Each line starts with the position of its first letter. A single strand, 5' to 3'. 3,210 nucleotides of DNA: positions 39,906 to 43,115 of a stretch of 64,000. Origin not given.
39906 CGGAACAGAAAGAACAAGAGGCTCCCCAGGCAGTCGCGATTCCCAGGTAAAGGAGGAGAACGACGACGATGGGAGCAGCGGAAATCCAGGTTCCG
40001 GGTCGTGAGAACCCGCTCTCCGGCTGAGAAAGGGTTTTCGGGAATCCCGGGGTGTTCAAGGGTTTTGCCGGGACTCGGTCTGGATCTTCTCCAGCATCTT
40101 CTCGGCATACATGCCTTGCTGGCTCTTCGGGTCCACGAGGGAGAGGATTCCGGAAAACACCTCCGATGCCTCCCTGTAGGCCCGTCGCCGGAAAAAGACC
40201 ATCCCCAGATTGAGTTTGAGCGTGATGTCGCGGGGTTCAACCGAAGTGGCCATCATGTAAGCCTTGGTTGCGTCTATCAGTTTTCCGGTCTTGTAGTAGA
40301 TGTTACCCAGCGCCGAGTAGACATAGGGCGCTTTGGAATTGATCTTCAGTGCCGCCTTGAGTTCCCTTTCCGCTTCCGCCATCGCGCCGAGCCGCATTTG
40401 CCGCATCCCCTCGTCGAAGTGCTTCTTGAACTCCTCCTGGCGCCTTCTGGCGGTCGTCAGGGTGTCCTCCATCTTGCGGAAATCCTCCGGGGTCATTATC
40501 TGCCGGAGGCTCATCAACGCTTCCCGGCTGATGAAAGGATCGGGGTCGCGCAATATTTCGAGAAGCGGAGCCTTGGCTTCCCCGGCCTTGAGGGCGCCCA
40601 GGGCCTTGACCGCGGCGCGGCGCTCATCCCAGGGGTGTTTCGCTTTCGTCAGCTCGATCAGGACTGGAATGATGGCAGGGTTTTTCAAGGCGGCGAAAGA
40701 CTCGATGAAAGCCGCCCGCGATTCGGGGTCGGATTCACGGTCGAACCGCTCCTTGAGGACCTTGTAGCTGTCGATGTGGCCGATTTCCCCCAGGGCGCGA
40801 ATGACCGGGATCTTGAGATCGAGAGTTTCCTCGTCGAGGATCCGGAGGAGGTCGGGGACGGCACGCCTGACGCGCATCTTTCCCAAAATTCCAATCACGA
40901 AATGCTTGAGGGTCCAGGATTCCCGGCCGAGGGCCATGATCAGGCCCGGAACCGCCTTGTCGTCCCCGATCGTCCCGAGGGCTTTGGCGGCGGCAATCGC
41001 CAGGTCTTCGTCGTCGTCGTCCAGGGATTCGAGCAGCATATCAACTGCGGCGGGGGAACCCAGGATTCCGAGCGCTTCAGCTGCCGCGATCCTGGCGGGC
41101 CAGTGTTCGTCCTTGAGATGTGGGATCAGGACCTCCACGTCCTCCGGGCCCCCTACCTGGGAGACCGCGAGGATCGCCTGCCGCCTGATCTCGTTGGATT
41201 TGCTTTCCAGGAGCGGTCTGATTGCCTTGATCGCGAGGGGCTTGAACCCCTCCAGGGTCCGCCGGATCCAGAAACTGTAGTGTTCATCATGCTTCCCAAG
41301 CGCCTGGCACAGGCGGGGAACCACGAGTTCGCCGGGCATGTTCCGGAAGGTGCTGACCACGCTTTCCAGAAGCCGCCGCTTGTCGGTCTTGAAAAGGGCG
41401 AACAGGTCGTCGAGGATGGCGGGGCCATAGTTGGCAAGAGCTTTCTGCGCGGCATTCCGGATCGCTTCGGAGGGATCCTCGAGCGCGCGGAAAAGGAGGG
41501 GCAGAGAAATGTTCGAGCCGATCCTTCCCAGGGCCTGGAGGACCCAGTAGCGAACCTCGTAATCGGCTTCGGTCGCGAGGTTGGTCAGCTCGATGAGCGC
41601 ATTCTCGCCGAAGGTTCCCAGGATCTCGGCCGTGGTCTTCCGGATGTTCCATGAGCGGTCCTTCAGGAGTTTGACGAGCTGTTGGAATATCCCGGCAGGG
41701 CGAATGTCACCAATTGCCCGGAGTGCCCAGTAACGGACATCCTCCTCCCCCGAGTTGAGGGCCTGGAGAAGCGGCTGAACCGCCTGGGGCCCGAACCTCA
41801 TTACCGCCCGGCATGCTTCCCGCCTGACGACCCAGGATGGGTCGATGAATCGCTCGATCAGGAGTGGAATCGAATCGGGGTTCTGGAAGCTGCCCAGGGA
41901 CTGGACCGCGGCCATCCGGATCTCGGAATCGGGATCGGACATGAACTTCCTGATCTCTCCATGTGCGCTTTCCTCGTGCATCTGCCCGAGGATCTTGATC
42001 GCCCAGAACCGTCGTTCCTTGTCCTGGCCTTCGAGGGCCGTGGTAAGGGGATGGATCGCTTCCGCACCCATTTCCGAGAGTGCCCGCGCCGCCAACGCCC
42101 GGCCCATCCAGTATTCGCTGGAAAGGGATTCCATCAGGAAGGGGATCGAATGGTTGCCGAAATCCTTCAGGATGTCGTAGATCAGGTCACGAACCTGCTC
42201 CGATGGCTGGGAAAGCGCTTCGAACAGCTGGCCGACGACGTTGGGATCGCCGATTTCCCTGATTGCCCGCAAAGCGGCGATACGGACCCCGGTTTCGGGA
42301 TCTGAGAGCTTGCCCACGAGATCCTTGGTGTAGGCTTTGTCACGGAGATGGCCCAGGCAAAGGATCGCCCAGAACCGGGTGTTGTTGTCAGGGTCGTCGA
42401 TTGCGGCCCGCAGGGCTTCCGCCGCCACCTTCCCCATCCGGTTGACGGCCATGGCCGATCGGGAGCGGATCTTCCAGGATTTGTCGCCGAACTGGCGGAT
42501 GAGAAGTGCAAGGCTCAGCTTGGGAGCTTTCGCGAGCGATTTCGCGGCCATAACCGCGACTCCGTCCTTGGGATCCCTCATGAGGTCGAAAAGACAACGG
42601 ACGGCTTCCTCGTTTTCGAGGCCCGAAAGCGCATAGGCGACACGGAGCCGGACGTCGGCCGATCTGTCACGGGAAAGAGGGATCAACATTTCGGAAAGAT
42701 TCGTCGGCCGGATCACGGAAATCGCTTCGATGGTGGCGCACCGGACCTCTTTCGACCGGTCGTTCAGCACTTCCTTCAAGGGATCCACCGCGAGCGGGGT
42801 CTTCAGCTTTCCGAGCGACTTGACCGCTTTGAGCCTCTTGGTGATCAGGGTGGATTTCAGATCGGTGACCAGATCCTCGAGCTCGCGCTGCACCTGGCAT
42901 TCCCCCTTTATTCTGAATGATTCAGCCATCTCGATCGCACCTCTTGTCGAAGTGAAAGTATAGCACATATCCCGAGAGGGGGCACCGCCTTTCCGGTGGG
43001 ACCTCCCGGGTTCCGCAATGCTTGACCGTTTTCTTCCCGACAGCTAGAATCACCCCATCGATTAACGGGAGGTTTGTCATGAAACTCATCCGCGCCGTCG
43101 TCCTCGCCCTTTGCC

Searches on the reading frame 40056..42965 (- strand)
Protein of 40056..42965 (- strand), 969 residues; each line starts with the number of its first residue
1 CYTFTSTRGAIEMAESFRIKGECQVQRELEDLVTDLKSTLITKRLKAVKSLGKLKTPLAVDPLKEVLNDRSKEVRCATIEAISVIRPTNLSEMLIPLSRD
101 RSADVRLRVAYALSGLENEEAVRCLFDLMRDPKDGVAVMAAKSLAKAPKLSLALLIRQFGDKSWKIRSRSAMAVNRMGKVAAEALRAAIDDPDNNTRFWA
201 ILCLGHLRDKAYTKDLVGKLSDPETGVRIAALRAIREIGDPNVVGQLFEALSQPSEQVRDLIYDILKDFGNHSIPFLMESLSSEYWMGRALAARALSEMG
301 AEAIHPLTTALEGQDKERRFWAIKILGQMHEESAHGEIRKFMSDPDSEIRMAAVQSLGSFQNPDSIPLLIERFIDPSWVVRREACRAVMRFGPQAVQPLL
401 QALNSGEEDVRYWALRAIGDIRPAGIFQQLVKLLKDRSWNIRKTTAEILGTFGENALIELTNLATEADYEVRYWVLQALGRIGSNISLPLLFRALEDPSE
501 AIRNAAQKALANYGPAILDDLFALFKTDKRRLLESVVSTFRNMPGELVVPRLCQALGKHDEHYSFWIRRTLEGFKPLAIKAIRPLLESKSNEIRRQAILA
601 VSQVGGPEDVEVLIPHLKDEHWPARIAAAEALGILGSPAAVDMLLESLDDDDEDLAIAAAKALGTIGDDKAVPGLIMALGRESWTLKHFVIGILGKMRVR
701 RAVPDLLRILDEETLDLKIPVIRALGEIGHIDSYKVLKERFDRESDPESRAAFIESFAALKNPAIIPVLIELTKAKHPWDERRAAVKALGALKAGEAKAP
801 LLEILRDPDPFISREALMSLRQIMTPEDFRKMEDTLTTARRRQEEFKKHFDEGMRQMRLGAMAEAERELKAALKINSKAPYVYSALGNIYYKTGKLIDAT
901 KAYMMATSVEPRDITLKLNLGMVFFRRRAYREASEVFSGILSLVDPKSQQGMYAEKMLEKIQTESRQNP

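Call 97: search_protein_families(library=pfam, proteins=[window:40056-42965:-], max_evalue=0.00001)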
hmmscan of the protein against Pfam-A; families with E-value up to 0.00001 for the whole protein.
window:40056-42965:- (969 aa): 16 families
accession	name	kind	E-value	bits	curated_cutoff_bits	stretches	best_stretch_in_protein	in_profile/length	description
PF13646.12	HEAT_2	-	3e-118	386.8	27.7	10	306-387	3-86/88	HEAT repeats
PF02985.28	HEAT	-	1.1e-64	208.6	23.5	0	426-455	1-30/31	HEAT repeat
PF03130.22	HEAT_PBS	-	1.2e-53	173.8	20.9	0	625-650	2-27/27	PBS lyase HEAT-like repeat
PF13513.12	HEAT_EZ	-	5.8e-20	71.8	27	0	378-419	1-53/55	HEAT-like repeat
PF01347.28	Vitellogenin_N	-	4e-13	49.2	24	0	36-110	471-551/590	Lipoprotein amino terminal region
PF01602.26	Adaptin_N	-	6.4e-10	38.6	37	0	170-485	104-368/524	Adaptin N terminal region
PF12717.13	Cnd1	-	1.7e-08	35.1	26.4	0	166-240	7-87/162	non-SMC mitotic condensation complex subunit 1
PF13414.12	TPR_11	-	1.2e-07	31.7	26.8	0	860-894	8-42/42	TPR repeat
PF24714.1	TOR1L1_N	-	3.2e-07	30.4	43.3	0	272-304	211-243/281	TORTIFOLIA1 N-terminal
PF11838.14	ERAP1_C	-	3.3e-07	30.5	38.2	0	713-808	125-227/318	ERAP1-like C-terminal domain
PF07719.23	TPR_2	-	3.3e-07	30.3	27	0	881-912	2-33/34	Tetratricopeptide repeat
PF20168.4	PDS5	-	4e-07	28.7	27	0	307-451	247-386/1053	Sister chromatid cohesion protein PDS5 protein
PF00514.29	Arm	-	7.1e-07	29.5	20.6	0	394-419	12-37/41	Armadillo/beta-catenin-like repeat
PF11865.14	mTOR_dom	-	7.5e-07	29.7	27.6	0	706-742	15-54/160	Serine/threonine-protein kinase mTOR domain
PF16804.11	DUF5071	-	1e-06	29.5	27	0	427-480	27-80/119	Domain of unknown function (DUF5071)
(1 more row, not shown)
